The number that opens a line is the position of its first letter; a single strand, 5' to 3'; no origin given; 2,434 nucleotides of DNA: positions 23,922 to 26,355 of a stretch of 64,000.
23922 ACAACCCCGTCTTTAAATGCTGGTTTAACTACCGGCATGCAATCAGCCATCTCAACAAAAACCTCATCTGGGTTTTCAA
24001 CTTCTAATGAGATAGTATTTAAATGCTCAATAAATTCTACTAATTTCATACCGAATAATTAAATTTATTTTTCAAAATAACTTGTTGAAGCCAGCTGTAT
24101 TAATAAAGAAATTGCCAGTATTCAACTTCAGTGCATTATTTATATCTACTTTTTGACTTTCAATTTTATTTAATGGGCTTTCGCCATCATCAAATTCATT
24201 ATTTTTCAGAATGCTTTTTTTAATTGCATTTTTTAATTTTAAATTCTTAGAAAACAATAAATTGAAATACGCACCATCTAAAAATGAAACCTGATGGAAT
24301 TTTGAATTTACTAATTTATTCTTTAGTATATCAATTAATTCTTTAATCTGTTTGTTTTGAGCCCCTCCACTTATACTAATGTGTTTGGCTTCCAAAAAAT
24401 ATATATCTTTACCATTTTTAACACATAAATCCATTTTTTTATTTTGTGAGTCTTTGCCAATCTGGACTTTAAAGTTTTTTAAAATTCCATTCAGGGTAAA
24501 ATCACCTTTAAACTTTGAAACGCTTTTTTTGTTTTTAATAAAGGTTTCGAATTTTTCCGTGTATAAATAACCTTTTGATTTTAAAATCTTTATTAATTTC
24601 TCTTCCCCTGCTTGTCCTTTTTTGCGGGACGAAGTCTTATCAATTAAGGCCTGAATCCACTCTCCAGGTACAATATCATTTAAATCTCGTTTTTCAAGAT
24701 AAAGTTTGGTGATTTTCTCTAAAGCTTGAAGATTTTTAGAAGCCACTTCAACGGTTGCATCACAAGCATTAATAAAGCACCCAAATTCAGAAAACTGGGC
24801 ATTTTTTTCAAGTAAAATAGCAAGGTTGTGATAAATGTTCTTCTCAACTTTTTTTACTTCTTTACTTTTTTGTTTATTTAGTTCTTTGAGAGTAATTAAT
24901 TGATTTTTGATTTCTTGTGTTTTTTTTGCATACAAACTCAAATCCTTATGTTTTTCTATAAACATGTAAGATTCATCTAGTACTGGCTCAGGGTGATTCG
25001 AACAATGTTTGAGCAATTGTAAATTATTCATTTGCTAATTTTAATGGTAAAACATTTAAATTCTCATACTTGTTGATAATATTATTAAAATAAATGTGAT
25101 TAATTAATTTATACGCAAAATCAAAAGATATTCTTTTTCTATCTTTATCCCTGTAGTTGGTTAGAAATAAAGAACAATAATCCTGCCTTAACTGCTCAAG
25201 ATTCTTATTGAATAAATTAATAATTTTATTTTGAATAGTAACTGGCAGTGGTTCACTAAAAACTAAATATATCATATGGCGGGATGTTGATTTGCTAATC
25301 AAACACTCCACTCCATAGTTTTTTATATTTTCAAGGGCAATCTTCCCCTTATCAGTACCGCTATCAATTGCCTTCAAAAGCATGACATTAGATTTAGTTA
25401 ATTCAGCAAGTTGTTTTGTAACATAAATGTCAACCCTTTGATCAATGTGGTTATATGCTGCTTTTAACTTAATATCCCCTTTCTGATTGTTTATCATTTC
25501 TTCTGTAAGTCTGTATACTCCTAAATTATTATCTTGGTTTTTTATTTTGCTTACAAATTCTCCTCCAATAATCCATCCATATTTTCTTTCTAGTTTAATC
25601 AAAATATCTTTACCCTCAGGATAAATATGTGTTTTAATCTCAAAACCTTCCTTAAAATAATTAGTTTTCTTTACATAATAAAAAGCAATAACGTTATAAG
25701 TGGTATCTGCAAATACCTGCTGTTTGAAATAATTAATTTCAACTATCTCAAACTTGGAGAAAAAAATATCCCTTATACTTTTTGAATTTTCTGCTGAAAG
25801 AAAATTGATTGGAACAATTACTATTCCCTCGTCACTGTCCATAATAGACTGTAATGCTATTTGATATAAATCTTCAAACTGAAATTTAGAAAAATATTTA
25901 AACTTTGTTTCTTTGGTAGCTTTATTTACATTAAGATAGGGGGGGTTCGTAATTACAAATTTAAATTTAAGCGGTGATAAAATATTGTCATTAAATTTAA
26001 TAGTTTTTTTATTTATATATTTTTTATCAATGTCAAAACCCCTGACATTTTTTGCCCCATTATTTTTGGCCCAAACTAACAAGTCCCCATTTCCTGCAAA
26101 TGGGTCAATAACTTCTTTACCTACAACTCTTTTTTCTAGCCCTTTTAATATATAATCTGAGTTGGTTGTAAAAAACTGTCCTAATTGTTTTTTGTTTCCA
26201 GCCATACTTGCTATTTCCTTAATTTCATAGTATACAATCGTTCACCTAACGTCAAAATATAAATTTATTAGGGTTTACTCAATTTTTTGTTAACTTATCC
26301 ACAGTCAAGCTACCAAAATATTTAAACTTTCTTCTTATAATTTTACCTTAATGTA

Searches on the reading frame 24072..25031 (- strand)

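Call 108: search_protein_families(library=pfam, proteins=[window:24072-25031:-], max_evalue=0.001)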
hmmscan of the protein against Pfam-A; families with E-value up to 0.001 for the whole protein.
window:24072-25031:- (319 aa): 1 family
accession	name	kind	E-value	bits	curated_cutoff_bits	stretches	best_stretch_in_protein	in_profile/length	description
PF06300.18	Tsp45I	-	0.0008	19.4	25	1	189-271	164-241/260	Tsp45I type II restriction enzyme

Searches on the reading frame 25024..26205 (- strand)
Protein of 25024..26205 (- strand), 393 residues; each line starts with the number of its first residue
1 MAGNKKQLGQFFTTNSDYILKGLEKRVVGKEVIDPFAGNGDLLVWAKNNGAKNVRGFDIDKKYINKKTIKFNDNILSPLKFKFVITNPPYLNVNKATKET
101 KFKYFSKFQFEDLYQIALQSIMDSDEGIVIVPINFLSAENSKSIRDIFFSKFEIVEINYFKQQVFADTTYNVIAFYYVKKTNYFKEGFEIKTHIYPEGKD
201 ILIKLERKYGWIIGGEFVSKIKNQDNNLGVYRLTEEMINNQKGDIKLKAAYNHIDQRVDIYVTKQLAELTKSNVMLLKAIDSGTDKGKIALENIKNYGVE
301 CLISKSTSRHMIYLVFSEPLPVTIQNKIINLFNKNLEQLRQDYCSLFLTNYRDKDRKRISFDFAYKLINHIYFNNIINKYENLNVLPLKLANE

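Call 108: search_protein_families(library=pfam, proteins=[window:25024-26205:-], max_evalue=0.001)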
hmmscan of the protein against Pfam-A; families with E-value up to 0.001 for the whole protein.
window:25024-26205:- (393 aa): 1 family
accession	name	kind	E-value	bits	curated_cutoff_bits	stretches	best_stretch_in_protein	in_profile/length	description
PF07669.17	Eco57I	-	1.2e-07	32.4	25.3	1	65-165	67-171/171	Eco57I restriction-modification methylase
